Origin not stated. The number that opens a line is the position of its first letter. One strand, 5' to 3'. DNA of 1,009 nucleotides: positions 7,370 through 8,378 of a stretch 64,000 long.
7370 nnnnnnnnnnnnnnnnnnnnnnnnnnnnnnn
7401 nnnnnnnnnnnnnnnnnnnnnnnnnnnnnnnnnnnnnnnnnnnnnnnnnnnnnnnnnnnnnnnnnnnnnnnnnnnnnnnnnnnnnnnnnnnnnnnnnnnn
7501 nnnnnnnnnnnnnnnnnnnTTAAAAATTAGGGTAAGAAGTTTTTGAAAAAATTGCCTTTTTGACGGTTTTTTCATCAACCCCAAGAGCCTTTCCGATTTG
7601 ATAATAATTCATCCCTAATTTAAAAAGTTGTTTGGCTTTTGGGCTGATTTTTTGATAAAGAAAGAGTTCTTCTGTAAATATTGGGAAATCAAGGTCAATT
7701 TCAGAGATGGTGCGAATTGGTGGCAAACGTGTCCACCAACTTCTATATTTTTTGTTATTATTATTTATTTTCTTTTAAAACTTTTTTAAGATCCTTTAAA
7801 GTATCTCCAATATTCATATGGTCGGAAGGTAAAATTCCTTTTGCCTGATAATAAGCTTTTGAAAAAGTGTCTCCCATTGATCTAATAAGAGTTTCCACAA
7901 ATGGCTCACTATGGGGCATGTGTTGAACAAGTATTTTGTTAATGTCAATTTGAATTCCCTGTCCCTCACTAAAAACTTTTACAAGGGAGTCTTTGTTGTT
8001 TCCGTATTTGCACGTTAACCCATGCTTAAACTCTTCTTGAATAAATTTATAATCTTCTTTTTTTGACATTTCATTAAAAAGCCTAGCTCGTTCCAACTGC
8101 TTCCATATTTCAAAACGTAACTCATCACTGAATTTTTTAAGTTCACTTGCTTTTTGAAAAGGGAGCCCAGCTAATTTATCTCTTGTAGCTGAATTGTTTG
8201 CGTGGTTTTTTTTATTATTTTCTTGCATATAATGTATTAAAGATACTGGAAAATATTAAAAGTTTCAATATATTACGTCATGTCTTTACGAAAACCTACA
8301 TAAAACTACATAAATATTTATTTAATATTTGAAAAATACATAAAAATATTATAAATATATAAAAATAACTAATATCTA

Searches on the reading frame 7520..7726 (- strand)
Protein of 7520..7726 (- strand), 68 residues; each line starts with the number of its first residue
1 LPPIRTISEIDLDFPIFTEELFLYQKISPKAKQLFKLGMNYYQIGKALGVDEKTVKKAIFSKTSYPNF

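Call 45: search_protein_families(library=pfam, proteins=[window:7520-7726:-], max_evalue=0.1)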
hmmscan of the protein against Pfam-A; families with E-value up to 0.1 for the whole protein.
window:7520-7726:- (68 aa): 4 families
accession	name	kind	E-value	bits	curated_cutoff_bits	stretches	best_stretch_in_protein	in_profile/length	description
PF08281.18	Sigma70_r4_2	-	0.0016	18.5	25.7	1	28-60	12-48/54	Sigma-70, region 4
PF13384.12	HTH_23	-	0.0068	16.6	24.6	1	33-58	12-37/50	Homeodomain-like domain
PF25787.1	HTH_SB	-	0.06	13.6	43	1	34-59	18-43/53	Sleeping Beauty transposase HTH domain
PF15978.11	TnsD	-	0.063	12.7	32.4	1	26-61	186-222/355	Tn7-like transposition protein D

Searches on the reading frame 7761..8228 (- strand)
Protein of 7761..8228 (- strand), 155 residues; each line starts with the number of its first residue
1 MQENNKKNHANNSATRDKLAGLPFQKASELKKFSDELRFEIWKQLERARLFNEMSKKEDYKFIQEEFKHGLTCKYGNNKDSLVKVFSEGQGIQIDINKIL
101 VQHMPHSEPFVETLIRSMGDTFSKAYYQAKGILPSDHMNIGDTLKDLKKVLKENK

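Call 6: search_protein_families(library=pfam, proteins=[window:7761-8228:-], max_evalue=0.1)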
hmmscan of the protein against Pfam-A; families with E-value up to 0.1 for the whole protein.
window:7761-8228:- (155 aa): 0 families

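Call 7: search_protein_families(library=phrogs, proteins=[window:7761-8228:-], max_evalue=0.01)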
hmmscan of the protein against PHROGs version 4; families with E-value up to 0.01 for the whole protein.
window:7761-8228:- (155 aa): 0 families

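Call 33: search_protein_families(library=padloc, proteins=[window:7761-8228:-], max_evalue=0.01)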
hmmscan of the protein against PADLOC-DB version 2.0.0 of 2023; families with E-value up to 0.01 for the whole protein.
window:7761-8228:- (155 aa): 1 family
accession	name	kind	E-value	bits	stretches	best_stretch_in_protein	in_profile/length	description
PDLC01399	Cas8f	-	0.0045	13.6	1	41-84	300-341/449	CAS-I-F; effector_LS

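Call 34: search_protein_families(library=ncbifam, proteins=[window:7761-8228:-], max_evalue=0.01)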
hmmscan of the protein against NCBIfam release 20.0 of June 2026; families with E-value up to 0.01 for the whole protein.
window:7761-8228:- (155 aa): 0 families
